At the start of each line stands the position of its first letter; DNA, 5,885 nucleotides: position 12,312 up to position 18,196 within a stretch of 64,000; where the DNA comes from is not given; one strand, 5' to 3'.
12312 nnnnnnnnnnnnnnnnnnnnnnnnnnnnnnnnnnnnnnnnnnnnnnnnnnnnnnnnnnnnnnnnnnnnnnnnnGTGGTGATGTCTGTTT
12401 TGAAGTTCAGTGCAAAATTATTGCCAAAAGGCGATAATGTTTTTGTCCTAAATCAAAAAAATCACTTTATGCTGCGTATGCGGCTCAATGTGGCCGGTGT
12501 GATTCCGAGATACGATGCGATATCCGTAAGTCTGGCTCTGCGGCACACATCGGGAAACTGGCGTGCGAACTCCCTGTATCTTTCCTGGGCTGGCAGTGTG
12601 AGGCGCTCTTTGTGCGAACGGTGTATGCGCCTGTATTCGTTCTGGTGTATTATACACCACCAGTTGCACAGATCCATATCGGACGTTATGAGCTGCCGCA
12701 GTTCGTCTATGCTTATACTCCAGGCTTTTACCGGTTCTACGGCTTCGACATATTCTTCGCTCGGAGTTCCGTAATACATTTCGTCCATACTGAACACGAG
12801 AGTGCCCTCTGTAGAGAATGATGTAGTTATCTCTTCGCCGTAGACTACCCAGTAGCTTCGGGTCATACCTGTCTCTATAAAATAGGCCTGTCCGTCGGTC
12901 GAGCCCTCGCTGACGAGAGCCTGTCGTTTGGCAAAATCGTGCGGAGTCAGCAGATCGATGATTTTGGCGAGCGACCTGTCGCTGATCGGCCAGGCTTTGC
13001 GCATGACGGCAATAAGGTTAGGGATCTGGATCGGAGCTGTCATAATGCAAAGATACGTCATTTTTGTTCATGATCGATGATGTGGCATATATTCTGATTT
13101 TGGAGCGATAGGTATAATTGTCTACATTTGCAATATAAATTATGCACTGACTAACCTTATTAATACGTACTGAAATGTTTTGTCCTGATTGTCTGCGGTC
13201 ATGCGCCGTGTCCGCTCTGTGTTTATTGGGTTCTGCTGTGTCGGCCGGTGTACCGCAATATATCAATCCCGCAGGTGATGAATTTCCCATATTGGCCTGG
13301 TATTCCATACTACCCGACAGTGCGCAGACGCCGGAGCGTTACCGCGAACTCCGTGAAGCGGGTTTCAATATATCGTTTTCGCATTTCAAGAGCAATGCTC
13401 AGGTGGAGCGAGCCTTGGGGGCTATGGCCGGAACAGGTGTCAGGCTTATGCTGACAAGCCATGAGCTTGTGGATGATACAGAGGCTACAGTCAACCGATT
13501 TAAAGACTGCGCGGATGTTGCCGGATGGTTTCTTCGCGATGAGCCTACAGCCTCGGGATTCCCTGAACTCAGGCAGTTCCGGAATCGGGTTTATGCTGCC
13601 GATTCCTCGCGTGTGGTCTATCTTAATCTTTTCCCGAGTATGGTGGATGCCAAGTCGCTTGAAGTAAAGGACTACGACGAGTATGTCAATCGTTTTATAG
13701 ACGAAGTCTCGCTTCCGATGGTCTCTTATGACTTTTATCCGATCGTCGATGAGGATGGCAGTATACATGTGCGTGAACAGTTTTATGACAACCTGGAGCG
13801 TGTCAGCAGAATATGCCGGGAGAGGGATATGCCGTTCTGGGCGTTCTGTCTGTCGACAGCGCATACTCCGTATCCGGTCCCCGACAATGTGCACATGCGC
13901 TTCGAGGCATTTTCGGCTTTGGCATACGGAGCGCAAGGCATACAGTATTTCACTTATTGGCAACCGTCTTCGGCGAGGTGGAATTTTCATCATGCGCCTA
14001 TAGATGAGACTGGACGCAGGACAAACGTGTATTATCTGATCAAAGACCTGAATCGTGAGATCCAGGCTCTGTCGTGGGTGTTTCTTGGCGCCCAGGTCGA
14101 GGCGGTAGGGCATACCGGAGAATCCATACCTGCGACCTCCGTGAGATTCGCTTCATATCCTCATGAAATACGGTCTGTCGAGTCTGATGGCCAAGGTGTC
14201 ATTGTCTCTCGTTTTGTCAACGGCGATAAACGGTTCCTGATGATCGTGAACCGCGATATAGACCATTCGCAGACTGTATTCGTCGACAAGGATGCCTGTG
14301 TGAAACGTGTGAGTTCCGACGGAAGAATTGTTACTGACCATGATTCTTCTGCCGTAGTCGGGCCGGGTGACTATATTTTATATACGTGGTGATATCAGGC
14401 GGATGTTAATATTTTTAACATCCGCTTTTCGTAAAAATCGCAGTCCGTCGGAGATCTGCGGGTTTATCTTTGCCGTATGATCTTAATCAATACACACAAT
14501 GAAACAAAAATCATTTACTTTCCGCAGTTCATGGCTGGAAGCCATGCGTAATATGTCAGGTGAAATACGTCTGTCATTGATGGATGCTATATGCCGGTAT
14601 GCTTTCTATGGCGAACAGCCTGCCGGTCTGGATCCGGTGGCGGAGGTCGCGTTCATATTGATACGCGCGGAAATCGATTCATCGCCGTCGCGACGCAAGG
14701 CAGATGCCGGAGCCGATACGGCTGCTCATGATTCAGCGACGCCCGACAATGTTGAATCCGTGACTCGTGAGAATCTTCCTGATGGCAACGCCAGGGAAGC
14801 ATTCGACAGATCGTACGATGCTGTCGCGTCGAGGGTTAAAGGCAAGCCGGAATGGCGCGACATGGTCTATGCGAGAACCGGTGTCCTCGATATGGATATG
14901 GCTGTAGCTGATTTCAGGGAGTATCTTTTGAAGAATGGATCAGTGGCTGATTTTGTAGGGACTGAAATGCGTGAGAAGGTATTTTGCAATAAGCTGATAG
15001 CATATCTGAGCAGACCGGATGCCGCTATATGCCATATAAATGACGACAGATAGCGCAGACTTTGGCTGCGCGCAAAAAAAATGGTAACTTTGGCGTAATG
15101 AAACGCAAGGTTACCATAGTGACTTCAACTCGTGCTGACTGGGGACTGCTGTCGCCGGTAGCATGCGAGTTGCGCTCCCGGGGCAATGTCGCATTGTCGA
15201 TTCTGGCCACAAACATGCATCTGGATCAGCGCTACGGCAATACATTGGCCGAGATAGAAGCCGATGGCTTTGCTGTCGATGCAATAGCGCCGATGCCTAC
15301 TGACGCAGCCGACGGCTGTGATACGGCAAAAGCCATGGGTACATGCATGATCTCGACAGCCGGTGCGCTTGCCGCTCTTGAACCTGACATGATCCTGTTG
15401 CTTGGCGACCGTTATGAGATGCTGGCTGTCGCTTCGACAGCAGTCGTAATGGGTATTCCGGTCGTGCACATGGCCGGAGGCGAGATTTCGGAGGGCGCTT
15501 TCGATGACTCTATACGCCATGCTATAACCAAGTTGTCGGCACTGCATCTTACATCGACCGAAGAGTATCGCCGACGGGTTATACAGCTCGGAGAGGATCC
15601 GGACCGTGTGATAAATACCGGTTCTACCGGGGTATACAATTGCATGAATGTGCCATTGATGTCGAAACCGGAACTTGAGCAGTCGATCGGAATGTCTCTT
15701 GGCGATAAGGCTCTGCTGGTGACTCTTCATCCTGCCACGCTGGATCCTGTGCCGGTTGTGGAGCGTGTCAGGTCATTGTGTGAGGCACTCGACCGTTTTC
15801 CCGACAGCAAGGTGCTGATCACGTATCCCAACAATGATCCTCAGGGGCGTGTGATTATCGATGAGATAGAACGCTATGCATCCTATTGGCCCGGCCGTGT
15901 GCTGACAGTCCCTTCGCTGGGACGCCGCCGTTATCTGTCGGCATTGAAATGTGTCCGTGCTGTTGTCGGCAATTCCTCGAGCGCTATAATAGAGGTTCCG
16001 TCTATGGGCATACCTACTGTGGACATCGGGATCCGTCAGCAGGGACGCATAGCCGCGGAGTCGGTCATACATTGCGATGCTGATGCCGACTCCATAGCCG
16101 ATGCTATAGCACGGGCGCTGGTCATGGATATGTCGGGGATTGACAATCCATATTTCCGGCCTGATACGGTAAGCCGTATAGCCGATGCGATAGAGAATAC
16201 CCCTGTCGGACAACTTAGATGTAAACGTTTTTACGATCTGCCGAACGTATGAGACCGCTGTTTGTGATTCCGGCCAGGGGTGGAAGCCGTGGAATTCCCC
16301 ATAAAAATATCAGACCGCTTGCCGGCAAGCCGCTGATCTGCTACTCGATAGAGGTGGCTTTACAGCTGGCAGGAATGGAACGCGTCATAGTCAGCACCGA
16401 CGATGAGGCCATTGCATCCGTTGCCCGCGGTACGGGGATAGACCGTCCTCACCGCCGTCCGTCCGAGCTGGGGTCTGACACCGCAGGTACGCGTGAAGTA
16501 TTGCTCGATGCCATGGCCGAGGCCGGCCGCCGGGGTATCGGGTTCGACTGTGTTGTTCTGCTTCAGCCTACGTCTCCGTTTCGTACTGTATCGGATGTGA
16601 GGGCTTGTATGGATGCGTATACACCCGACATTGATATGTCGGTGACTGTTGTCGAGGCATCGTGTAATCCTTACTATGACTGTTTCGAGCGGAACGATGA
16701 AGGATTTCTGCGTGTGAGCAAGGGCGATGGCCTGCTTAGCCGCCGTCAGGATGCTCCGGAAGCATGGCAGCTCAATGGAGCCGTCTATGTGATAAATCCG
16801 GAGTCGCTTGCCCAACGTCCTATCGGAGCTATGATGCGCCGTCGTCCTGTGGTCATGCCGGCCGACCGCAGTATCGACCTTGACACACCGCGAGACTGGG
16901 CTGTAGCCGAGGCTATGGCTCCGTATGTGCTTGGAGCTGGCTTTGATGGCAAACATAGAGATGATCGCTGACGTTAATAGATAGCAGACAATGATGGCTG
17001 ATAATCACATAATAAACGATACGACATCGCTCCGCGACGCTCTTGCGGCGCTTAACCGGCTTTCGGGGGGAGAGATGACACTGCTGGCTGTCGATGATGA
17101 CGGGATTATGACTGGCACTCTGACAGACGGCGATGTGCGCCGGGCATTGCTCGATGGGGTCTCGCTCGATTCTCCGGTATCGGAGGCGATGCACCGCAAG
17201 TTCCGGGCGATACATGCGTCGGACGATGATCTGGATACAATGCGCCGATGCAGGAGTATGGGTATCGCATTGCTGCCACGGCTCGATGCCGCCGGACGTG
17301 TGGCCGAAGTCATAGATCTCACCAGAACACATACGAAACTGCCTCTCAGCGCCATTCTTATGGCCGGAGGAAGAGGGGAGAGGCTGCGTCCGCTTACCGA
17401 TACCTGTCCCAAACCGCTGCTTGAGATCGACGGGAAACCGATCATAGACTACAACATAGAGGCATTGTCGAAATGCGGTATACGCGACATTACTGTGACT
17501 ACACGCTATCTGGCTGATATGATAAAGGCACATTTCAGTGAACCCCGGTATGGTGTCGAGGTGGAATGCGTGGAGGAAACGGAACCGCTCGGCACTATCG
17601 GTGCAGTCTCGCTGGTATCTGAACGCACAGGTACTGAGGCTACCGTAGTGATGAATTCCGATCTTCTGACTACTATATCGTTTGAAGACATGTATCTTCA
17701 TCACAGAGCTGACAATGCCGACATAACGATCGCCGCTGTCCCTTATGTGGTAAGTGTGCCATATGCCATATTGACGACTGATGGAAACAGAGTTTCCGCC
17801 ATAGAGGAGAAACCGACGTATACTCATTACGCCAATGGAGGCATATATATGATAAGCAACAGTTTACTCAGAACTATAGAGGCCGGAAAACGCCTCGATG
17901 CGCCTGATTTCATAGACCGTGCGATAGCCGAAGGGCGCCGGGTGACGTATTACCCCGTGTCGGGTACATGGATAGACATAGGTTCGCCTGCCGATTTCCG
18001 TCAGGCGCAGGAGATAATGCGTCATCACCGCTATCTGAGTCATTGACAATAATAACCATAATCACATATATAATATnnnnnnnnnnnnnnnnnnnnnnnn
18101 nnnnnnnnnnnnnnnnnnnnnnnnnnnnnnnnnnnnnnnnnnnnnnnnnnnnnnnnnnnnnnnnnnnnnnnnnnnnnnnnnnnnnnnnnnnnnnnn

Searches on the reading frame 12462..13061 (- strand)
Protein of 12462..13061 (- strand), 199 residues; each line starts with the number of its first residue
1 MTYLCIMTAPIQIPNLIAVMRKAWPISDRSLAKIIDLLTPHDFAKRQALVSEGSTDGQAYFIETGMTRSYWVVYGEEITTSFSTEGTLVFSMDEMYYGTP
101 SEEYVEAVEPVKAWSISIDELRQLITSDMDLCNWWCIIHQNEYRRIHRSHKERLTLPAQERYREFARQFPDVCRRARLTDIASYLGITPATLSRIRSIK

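Call 31: search_protein_families(library=pfam, proteins=[window:12462-13061:-], max_evalue=0.001)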
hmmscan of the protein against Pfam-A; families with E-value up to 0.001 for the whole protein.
window:12462-13061:- (199 aa): 1 family
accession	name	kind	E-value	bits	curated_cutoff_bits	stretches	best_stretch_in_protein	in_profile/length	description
PF00027.35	cNMP_binding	-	1.4e-08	35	27.5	1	42-127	3-88/89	Cyclic nucleotide-binding domain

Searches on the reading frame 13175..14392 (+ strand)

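Call 18: search_protein_families(library=pfam, proteins=[window:13175-14392:+], max_evalue=0.001)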
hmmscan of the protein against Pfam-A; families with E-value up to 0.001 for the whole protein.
window:13175-14392:+ (405 aa): 1 family
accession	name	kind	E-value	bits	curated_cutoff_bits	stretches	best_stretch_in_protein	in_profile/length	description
PF02449.21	Glyco_hydro_42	-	7.8e-06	25.9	21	1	180-298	254-375/376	Beta-galactosidase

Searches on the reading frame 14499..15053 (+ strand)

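Call 18: search_protein_families(library=pfam, proteins=[window:14499-15053:+], max_evalue=0.001)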
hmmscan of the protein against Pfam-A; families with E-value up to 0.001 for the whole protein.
window:14499-15053:+ (184 aa): 1 family
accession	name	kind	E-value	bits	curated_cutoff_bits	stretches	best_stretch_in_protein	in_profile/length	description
PF19808.4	DUF6291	-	1.3e-13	51.4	27.2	1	5-62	1-57/79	Family of unknown function (DUF6291)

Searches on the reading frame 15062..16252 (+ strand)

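Call 18: search_protein_families(library=pfam, proteins=[window:15062-16252:+], max_evalue=0.001)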
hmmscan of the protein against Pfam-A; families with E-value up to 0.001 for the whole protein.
window:15062-16252:+ (396 aa): 1 family
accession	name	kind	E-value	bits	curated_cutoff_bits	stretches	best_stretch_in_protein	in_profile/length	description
PF02350.25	Epimerase_2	-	6.6e-77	259.1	30.6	1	36-378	2-347/347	UDP-N-acetylglucosamine 2-epimerase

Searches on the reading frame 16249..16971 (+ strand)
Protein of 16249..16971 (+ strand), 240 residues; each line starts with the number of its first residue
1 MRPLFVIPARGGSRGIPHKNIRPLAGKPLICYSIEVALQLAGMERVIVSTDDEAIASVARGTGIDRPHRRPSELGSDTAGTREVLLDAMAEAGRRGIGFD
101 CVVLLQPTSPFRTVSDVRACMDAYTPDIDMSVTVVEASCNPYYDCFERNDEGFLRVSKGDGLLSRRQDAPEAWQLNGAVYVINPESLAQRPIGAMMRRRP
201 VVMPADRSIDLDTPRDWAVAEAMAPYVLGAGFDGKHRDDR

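Call 18: search_protein_families(library=pfam, proteins=[window:16249-16971:+], max_evalue=0.001)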
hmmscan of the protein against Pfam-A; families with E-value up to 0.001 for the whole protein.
window:16249-16971:+ (240 aa): 1 family
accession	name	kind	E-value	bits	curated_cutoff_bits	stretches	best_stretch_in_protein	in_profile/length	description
PF02348.25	CTP_transf_3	-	1.9e-18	67.5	22.6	1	5-124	2-114/217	Cytidylyltransferase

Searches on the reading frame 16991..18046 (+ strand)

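Call 18: search_protein_families(library=pfam, proteins=[window:16991-18046:+], max_evalue=0.001)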
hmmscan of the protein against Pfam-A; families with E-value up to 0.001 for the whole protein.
window:16991-18046:+ (351 aa): 3 families
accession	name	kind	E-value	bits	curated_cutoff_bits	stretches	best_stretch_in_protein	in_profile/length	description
PF00483.29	NTP_transferase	-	5.2e-39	134.7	21.2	1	121-342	2-241/245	Nucleotidyl transferase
PF12804.13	NTP_transf_3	-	7.5e-12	46.1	27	1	121-253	1-126/160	MobA-like NTP transferase domain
PF00571.33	CBS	-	0.00035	21.3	24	0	4-54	8-56/57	CBS domain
